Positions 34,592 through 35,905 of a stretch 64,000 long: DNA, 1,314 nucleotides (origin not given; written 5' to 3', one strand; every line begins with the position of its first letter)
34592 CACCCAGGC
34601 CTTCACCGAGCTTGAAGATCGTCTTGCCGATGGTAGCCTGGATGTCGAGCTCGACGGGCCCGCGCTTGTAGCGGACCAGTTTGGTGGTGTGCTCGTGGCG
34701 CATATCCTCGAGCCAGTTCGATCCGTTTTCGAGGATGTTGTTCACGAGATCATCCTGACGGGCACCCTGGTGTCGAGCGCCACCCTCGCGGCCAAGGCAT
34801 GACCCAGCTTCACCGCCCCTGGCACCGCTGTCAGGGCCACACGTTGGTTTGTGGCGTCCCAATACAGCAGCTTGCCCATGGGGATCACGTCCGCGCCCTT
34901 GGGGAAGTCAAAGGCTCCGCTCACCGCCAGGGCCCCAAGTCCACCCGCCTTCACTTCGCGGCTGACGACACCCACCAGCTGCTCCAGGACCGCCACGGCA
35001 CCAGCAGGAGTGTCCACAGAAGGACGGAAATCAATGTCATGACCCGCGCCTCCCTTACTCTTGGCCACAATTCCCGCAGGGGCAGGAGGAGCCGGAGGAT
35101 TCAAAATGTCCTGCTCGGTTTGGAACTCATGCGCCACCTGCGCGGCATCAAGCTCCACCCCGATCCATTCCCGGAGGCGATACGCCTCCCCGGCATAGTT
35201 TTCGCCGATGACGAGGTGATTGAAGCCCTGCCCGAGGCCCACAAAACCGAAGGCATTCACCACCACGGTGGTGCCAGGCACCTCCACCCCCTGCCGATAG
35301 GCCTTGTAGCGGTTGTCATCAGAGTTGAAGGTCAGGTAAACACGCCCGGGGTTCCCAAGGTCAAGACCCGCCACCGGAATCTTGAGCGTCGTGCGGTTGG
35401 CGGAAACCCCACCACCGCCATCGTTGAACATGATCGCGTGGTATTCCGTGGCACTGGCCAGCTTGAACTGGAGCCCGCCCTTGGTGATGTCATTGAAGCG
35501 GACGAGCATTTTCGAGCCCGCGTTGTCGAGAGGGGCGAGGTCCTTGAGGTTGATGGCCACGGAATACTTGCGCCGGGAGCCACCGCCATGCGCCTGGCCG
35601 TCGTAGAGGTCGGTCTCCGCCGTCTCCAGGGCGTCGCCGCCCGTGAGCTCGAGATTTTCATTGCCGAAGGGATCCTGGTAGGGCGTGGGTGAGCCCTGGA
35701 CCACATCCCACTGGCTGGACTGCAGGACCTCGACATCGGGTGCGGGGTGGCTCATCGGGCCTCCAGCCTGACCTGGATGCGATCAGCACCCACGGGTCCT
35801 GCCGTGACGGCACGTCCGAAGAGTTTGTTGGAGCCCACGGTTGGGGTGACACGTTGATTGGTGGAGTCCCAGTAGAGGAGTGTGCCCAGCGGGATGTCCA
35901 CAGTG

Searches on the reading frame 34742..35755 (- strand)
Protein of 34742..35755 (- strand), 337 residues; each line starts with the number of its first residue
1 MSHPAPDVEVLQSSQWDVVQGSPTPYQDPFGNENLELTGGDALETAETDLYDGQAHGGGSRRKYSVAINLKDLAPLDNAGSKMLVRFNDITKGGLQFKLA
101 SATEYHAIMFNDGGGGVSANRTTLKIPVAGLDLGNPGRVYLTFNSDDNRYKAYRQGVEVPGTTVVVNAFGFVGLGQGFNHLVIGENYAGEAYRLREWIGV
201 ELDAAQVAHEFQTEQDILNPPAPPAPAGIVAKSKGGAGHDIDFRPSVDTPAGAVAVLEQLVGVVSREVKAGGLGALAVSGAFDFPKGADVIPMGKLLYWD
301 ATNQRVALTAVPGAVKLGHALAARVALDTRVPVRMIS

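Call 20: search_protein_families(library=pfam, proteins=[window:34742-35755:-], max_evalue=0.001)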
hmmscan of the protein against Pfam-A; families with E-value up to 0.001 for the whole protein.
window:34742-35755:- (337 aa): 1 family
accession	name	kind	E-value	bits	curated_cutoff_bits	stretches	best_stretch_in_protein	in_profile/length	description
PF09956.15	Phage_cement_2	-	1e-14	55.1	24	1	239-334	5-102/103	Phage cement protein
